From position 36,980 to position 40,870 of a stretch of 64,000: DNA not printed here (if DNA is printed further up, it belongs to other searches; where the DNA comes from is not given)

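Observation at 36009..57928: Two paralogous receptor-type PAS-cyclases in inverted orientation bracket a 10-kb block of unrelated genes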

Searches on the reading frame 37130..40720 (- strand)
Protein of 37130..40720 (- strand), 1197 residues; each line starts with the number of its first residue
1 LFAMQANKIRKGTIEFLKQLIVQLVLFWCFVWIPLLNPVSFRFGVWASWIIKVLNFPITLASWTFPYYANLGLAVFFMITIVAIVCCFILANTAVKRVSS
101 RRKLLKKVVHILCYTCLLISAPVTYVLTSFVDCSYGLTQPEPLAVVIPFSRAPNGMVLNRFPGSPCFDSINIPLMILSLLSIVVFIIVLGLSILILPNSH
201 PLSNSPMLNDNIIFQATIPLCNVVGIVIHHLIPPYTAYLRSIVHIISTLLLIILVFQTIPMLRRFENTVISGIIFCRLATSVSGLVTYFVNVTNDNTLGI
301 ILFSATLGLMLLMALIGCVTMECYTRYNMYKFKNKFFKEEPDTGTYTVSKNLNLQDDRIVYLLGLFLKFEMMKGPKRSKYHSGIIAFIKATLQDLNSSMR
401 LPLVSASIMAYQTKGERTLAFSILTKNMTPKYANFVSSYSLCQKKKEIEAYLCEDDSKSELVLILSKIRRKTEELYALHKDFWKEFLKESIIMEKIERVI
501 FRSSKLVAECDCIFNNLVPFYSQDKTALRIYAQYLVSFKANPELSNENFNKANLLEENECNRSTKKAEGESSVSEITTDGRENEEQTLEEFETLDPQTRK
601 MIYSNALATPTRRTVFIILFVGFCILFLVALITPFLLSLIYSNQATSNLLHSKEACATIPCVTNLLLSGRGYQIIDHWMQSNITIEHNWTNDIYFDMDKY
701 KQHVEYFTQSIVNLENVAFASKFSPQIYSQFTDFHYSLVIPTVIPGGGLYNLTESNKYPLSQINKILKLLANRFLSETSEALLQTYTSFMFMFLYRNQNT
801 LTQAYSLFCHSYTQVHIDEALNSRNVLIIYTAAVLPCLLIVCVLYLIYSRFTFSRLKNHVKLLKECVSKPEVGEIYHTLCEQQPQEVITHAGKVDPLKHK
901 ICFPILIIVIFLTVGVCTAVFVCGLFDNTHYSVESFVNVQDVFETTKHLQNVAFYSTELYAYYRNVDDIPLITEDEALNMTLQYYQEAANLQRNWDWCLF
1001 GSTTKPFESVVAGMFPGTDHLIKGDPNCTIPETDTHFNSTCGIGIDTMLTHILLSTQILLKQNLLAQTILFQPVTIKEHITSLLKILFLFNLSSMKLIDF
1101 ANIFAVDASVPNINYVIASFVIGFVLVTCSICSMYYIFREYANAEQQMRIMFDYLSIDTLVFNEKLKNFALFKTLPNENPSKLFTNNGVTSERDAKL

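Call 43: search_protein_representatives(protein=window:37130-40720:-)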
Query: 1197 residues. Proteins with E-value up to 0.001 (for the whole library): 128; up to 1e-10: 86; up to 1e-30: 38. The best 128 are listed.
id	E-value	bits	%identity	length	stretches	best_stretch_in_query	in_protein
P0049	9.4e-192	656.4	35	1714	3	586-1196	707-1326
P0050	1.0e-159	550.3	32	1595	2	65-563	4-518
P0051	6.7e-124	431.7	30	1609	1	4-1196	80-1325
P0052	4.8e-94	332.8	37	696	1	2-530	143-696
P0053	1.3e-93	331.4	28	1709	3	23-337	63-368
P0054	5.3e-77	276.4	26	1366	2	15-562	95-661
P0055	7.9e-76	272.5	26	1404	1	21-1188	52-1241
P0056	3.2e-72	260.5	24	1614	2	8-563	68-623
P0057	2.7e-71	257.5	26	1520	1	156-1186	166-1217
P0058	1.7e-70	254.9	30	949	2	1-334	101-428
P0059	7.7e-67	242.7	24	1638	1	10-1184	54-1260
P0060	6.0e-66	239.8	27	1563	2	9-963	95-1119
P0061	5.1e-65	236.7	39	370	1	1-309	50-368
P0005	1.8e-64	234.9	27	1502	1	9-1173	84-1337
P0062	4.2e-63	230.3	25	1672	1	4-1186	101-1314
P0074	2.1e-38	148.6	24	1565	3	11-613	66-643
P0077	1.8e-36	142.2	22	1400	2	47-560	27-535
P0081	1.3e-32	129.3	21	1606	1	42-1194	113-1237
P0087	1.9e-28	115.6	23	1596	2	41-566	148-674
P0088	2.9e-27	111.7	23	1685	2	547-1179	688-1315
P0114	1.8e-16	75.9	24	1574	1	155-1172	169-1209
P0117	8.5e-16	73.7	27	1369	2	271-577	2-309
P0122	2.2e-12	62.4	21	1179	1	433-1179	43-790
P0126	2.8e-11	58.7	21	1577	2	460-1172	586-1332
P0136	5.5e-10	54.4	21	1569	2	22-553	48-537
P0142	6.2e-09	51.0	22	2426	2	259-1170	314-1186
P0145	1.8e-07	46.1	23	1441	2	166-563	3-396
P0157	3.6e-06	41.8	24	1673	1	260-1178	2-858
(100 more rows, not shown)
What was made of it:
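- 128 cluster representatives have E<=1e-3 when the cyclase domain is left out of the query (call 43).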

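Call 45: list_cluster_members(proteins=[P0049, P0050, P0051, P0053, P0088, P0087, P0081, P0122, P0077, P0059])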
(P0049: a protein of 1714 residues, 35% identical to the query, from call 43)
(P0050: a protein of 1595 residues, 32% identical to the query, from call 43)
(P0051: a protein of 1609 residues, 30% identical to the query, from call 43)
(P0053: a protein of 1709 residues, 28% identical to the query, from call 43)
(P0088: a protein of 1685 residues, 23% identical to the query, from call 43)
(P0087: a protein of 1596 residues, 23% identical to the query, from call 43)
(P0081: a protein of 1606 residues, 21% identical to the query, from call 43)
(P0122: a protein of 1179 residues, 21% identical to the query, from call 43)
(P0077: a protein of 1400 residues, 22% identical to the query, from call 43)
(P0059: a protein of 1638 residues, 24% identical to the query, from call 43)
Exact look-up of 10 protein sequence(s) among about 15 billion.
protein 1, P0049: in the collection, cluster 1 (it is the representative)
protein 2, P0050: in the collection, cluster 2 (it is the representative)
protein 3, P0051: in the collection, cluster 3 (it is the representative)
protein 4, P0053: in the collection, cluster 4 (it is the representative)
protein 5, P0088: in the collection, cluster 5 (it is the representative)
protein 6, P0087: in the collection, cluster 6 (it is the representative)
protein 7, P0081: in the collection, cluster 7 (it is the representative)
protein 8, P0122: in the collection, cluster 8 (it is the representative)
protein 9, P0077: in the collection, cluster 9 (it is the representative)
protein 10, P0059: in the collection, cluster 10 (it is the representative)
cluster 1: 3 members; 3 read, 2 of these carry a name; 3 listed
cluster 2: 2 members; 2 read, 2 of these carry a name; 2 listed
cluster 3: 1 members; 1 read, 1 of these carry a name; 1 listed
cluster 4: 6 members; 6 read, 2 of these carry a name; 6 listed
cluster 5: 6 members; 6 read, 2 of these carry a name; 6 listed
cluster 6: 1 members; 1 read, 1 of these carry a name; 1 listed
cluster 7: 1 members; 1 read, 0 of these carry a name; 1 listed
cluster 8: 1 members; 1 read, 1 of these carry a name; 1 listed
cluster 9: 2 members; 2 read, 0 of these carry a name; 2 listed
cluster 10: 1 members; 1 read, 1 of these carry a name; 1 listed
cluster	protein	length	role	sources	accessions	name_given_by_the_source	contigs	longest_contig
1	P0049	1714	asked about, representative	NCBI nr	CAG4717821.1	unnamed protein product [Naegleria fowleri]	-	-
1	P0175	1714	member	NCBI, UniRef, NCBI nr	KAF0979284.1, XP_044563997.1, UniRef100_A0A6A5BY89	hypothetical protein FDP41_001627 [Naegleria fowleri] | Adenylate and Guanylate cyclase catalytic domain containing protein n=1 Tax=Naegleria ... | uncharacterized protein FDP41_001627 [Naegleria fowleri]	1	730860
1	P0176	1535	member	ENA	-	-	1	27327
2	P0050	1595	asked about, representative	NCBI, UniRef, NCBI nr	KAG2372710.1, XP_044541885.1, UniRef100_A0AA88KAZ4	hypothetical protein C9374_013611 [Naegleria lovaniensis] | Adenylate and Guanylate cyclase catalytic domain containing protein n=1 Tax=Naegleria ... | uncharacterized protein C9374_013611 [Naegleria lovaniensis]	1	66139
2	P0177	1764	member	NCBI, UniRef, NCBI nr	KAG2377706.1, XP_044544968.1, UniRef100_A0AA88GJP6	hypothetical protein C9374_009222 [Naegleria lovaniensis] | Adenylate and Guanylate cyclase catalytic domain containing protein n=1 Tax=Naegleria ... | uncharacterized protein C9374_009222 [Naegleria lovaniensis]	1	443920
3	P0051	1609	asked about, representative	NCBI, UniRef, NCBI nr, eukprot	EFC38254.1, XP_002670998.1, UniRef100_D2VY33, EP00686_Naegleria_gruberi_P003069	predicted protein [Naegleria gruberi] | Predicted protein n=1 Tax=Naegleria gruberi TaxID=5762 RepID=D2VY33_NAEGR | uncharacterized protein NAEGRDRAFT_81665 [Naegleria gruberi]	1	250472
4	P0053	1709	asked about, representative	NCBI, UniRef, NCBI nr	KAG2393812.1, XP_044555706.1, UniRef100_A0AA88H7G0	hypothetical protein C9374_003576 [Naegleria lovaniensis] | Adenylate and Guanylate cyclase catalytic domain containing protein n=1 Tax=Naegleria ... | uncharacterized protein C9374_003576 [Naegleria lovaniensis]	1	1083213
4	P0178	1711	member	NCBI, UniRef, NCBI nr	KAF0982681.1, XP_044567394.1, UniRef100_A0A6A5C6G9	hypothetical protein FDP41_011611 [Naegleria fowleri] | Guanylate cyclase domain-containing protein n=1 Tax=Naegleria fowleri TaxID=5763 ... | uncharacterized protein FDP41_011611 [Naegleria fowleri]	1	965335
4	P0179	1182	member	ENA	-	-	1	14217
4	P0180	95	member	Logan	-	-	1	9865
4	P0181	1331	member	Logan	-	-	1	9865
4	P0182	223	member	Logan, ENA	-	-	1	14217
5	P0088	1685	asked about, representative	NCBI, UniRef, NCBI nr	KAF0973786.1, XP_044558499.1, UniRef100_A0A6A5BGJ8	hypothetical protein FDP41_007173 [Naegleria fowleri] | Adenylate and Guanylate cyclase catalytic domain containing protein n=1 Tax=Naegleria ... | uncharacterized protein FDP41_007173 [Naegleria fowleri]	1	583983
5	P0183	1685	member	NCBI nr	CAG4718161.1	unnamed protein product [Naegleria fowleri]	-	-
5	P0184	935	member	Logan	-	-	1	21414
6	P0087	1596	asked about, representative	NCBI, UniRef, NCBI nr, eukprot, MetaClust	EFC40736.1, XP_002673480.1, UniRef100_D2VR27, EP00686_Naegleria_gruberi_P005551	predicted protein [Naegleria gruberi] | Predicted protein n=1 Tax=Naegleria gruberi TaxID=5762 RepID=D2VR27_NAEGR | uncharacterized protein NAEGRDRAFT_71437 [Naegleria gruberi]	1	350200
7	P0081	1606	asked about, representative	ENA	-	-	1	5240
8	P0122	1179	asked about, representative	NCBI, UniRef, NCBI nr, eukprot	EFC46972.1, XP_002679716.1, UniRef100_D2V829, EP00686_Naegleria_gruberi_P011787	hypothetical protein NAEGRDRAFT_78958 [Naegleria gruberi] | Uncharacterized protein FM179 n=1 Tax=Naegleria gruberi TaxID=5762 RepID=D2V829_NAEGR | uncharacterized protein NAEGRDRAFT_78958 [Naegleria gruberi]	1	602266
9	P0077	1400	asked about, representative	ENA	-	-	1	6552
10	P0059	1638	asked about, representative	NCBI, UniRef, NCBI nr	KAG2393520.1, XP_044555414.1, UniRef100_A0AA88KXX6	hypothetical protein C9374_007051 [Naegleria lovaniensis] | Adenylate and Guanylate cyclase catalytic domain containing protein n=1 Tax=Naegleria ... | uncharacterized protein C9374_007051 [Naegleria lovaniensis]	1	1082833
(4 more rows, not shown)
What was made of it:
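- The Naegleria orthologues sit on different contigs (call 45). The orthologues are unlinked in N. fowleri and N. gruberi (call 45).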

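Call 65: find_encoding_contigs(protein=P0049, flank=10000, max_places=3)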
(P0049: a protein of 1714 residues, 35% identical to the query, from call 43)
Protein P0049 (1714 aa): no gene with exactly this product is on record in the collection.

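Call 66: find_encoding_contigs(protein=P0175, flank=10000, max_places=3)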
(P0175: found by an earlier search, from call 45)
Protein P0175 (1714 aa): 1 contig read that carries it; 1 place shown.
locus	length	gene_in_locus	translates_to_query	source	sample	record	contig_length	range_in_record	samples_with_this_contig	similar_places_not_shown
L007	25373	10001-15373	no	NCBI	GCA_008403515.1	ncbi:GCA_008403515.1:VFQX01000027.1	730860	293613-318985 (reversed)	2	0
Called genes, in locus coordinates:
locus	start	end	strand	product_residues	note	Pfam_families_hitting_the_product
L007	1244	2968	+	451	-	PF00415:RCC1 (faint), PF25390:WD40_RLD, PF13540:RCC1_2 (faint)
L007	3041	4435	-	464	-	PF00091:Tubulin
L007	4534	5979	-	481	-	-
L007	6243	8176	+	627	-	PF03547:Mem_trans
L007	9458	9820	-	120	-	PF25450:Rab11-FIP3 (weak)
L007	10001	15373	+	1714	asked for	PF25474:TPR_TmcB, PF00989:PAS, PF13426:PAS_9, PF00211:Guanylate_cyc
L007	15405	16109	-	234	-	-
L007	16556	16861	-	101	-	-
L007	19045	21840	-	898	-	PF04069:OpuAC, PF00211:Guanylate_cyc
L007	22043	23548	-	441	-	PF16884:ADH_N_2, PF00107:ADH_zinc_N, PF13602:ADH_zinc_N_2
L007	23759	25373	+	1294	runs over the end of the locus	PF00307:CH (weak)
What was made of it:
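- Family members and other cyclases also sit near each other in Naegleria (calls 45, 66). The N. fowleri orthologue has no USP neighbour (call 66).
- Tried and rejected: No USP neighbour lies beside the N. fowleri orthologue (call 66).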

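Call 67: find_encoding_contigs(protein=P0051, flank=10000, max_places=3)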
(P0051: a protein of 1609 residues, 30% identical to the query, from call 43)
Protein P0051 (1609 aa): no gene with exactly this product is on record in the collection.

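Call 92: list_cluster_members(proteins=[P0054, P0055, P0074, P0114, P0117, P0136, P0142, P0145, P0126, P0157])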
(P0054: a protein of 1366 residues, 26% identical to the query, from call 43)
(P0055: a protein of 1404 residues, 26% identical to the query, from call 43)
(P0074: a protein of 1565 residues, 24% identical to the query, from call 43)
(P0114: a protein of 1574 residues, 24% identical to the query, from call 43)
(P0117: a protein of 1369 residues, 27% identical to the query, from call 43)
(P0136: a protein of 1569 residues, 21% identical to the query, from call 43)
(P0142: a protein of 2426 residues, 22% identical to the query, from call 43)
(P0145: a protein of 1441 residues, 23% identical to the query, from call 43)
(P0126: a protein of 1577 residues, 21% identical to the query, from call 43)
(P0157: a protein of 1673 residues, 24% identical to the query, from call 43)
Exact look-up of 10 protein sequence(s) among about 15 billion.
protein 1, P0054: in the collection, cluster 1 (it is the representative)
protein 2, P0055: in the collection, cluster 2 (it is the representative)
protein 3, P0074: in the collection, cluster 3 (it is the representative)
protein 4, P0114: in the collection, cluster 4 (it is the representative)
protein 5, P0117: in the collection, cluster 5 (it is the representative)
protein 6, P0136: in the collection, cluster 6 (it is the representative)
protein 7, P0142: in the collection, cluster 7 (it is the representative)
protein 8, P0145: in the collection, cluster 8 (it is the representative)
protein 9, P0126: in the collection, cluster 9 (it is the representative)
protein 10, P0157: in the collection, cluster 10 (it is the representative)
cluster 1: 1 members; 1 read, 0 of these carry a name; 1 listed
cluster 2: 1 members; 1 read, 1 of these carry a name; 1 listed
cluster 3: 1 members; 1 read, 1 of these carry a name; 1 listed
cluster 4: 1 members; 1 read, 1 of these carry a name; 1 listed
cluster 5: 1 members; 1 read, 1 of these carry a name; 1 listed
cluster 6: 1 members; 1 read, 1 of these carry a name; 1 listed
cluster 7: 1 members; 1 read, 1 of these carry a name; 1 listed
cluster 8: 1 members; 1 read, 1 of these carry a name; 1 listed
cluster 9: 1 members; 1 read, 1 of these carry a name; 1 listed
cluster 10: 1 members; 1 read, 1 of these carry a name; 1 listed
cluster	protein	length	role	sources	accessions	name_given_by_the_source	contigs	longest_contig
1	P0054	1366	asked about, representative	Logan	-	-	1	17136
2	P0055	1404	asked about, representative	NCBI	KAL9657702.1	hypothetical protein ABK040_005055 [Willaertia magna]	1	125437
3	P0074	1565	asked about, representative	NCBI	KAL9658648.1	hypothetical protein ABK040_006184 [Willaertia magna]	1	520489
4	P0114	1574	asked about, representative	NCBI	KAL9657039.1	hypothetical protein ABK040_014587 [Willaertia magna]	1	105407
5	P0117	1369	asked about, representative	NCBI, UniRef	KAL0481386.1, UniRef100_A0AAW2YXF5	adenylate cyclase [Acrasis kona] | Adenylate cyclase n=1 Tax=Acrasis kona TaxID=1008807 RepID=A0AAW2YXF5_9EUKA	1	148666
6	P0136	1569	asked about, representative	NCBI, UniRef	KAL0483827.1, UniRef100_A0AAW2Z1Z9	adenylate cyclase [Acrasis kona] | Adenylate cyclase n=1 Tax=Acrasis kona TaxID=1008807 RepID=A0AAW2Z1Z9_9EUKA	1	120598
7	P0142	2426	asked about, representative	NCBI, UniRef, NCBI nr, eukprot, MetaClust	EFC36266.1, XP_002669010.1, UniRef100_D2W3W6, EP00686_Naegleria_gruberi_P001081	predicted protein [Naegleria gruberi] | Predicted protein n=1 Tax=Naegleria gruberi TaxID=5762 RepID=D2W3W6_NAEGR | uncharacterized protein NAEGRDRAFT_60042 [Naegleria gruberi]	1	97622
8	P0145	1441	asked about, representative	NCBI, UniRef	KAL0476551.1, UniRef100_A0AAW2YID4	cob [Acrasis kona] | Cob n=1 Tax=Acrasis kona TaxID=1008807 RepID=A0AAW2YID4_9EUKA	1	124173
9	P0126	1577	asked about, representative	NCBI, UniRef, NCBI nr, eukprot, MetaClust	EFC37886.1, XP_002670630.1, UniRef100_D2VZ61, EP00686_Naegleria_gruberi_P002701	predicted protein [Naegleria gruberi] | Predicted protein n=1 Tax=Naegleria gruberi TaxID=5762 RepID=D2VZ61_NAEGR | uncharacterized protein NAEGRDRAFT_74371 [Naegleria gruberi]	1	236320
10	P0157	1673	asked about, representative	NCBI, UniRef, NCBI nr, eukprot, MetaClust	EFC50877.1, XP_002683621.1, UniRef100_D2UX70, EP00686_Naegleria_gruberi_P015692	predicted protein [Naegleria gruberi] | Predicted protein n=1 Tax=Naegleria gruberi TaxID=5762 RepID=D2UX70_NAEGR | uncharacterized protein NAEGRDRAFT_45297 [Naegleria gruberi]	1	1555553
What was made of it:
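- All those I looked up by name are Naegleria fowleri, N. lovaniensis, N. gruberi, Willaertia magna or Acrasis kona, plus unnamed metagenome sequences (calls 45, 92).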
